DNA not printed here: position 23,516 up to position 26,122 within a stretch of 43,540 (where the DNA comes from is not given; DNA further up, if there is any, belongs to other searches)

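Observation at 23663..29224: Giant 1853-aa protein fusing a peptidoglycan-binding pseudo-peptidase-like ectodomain to a complete MacB-type permease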

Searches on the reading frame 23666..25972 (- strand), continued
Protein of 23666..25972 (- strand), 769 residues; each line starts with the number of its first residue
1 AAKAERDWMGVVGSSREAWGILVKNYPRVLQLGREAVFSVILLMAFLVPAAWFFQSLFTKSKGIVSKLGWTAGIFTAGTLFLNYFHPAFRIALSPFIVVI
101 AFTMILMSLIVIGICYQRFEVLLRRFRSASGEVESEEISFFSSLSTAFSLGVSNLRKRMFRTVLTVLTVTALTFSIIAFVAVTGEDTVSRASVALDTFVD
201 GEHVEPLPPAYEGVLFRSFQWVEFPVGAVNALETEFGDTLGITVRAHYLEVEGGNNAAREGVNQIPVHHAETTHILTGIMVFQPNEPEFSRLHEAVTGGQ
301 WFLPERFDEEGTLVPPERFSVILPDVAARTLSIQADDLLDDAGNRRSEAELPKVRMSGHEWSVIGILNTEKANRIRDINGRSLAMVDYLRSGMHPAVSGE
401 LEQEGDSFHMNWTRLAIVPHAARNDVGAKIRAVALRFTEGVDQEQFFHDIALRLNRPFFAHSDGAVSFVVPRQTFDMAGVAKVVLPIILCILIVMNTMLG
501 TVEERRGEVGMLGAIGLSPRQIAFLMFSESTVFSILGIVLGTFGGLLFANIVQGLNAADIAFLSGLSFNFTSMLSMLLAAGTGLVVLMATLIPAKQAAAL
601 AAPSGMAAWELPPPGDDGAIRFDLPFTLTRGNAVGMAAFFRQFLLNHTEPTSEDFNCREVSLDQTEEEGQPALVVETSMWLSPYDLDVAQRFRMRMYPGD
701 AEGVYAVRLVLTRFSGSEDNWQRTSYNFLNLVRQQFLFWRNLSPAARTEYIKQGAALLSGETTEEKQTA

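Call 80: search_protein_families(library=pfam, proteins=[L058:2548-3504:+, L058:10575-11588:+, L058:11581-12726:+, L058:12867-13751:+, L058:13697-15274:+, L060:2-2077:+, L060:2088-4427:+, L060:12657-13316:+, L060:13809-14831:+, L062:3885-5003:+], max_evalue=0.001)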
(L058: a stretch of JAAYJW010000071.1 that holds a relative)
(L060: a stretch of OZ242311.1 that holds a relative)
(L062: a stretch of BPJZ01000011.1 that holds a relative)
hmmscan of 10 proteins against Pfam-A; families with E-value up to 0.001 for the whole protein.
L058:2548-3504:+ (319 aa): 0 families

L058:10575-11588:+ (338 aa): 0 families

L058:11581-12726:+ (382 aa): 3 families
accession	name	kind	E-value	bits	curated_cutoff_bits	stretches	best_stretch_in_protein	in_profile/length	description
PF22725.1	GFO_IDH_MocA_C3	-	6.9e-31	107.3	27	1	163-285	2-123/124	GFO/IDH/MocA C-terminal domain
PF02894.22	GFO_IDH_MocA_C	-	5.7e-29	101.9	22.9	1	166-371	1-218/218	Oxidoreductase family, C-terminal alpha/beta domain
PF01408.29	GFO_IDH_MocA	-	1.1e-25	91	24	1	35-150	2-116/120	Oxidoreductase family, NAD-binding Rossmann fold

L058:12867-13751:+ (295 aa): 1 family
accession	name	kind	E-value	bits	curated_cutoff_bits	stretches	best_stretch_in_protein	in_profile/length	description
PF02811.25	PHP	-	2.9e-09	37.9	26.4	1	38-225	1-164/164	PHP domain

L058:13697-15274:+ (526 aa): 12 families
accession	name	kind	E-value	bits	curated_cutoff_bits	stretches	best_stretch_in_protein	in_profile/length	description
PF07992.20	Pyr_redox_2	-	3.9e-64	217.3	26.1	1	46-385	1-291/291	Pyridine nucleotide-disulphide oxidoreductase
PF02852.28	Pyr_redox_dim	-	1.8e-34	118.6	25.3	1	404-513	1-110/110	Pyridine nucleotide-disulphide oxidoreductase, dimerisation domain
PF00070.33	Pyr_redox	-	5.3e-20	72.2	22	1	216-291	2-79/82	Pyridine nucleotide-disulphide oxidoreductase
PF13738.12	Pyr_redox_3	-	3.5e-12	46.6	30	1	50-329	2-285/305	Pyridine nucleotide-disulphide oxidoreductase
PF03486.20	HI0933_like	-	1.4e-10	41.5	50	1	47-78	2-33/244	HI0933-like protein Rossmann domain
PF01134.28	GIDA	-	3.9e-09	36.5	22.1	1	47-185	1-150/391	Glucose inhibited division protein A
PF12831.13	FAD_oxidored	-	4e-09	36.7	27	1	47-184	1-145/416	FAD dependent oxidoreductase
PF13450.12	NAD_binding_8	-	5.3e-08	33.5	21.9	1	50-104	1-55/68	NAD(P)-binding Rossmann-like domain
PF00890.30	FAD_binding_2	-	3.9e-07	30.1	20.4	1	47-79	1-33/414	FAD binding domain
PF01266.30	DAO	-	7.6e-07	29.4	27.9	0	47-82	1-38/353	FAD dependent oxidoreductase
PF13434.12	Lys_Orn_oxgnase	-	0.00013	21.7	21.3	1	159-236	130-211/339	L-lysine 6-monooxygenase/L-ornithine 5-monooxygenase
PF01262.27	AlaDh_PNT_C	-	0.00022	21.2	23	0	42-77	25-60/214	Alanine dehydrogenase/PNT, C-terminal domain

L060:2-2077:+ (692 aa): 3 families
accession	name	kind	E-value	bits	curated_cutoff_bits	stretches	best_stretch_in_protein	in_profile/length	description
PF12895.13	ANAPC3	-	1.1e-06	29.2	27.2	1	29-102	3-75/82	Anaphase-promoting complex, cyclosome, subunit 3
PF14559.12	TPR_19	-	5.3e-05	23.9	25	1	27-81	3-57/68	Tetratricopeptide repeat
PF13428.12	TPR_14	-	0.00012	22.9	23.5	0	25-57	11-43/44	Tetratricopeptide repeat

L060:2088-4427:+ (780 aa): 12 families
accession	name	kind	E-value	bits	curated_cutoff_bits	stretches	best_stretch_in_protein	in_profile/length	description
PF07719.23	TPR_2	-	2e-14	52.8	27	1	129-161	1-33/34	Tetratricopeptide repeat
PF14559.12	TPR_19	-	8.5e-14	52.1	25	1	140-196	2-58/68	Tetratricopeptide repeat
PF13432.12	TPR_16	-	8.1e-12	45.8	32.7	1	106-160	8-62/65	Tetratricopeptide repeat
PF00515.34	TPR_1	-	8.3e-12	44.8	27.8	1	133-162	5-34/34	Tetratricopeptide repeat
PF13431.12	TPR_17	-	1.2e-11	44.3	24.4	0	152-183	2-33/34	Tetratricopeptide repeat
PF23914.1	TPR_CcmH_CycH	-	1.7e-10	41.4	42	0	124-197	45-121/158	Cytochrome c-type biogenesis protein H TPR domain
PF13181.12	TPR_8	-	2.2e-10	40.3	25.7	0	63-92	4-33/34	Tetratricopeptide repeat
PF13424.12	TPR_12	-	2.8e-10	40.7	30.1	1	130-186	4-61/77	Tetratricopeptide repeat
PF13428.12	TPR_14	-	6e-10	39.2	23.5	0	133-172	5-44/44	Tetratricopeptide repeat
PF13176.12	TPR_7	-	1.3e-07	31.6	27.9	0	165-188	1-24/36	Tetratricopeptide repeat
PF12895.13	ANAPC3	-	3.3e-07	30.9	27.2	0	109-174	3-67/82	Anaphase-promoting complex, cyclosome, subunit 3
PF13414.12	TPR_11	-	5.4e-05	23.2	26.8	0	136-177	1-42/42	TPR repeat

L060:12657-13316:+ (220 aa): 0 families

L060:13809-14831:+ (341 aa): 1 family
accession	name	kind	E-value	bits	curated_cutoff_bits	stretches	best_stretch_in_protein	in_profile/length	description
PF03372.29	Exo_endo_phos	-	0.00059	20.1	24.5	0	53-278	2-204/225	Endonuclease/Exonuclease/phosphatase family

L062:3885-5003:+ (373 aa): 0 families
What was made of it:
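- Tried and rejected: Apart from GFO/IDH/MocA, nothing informative turned up (call 80).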
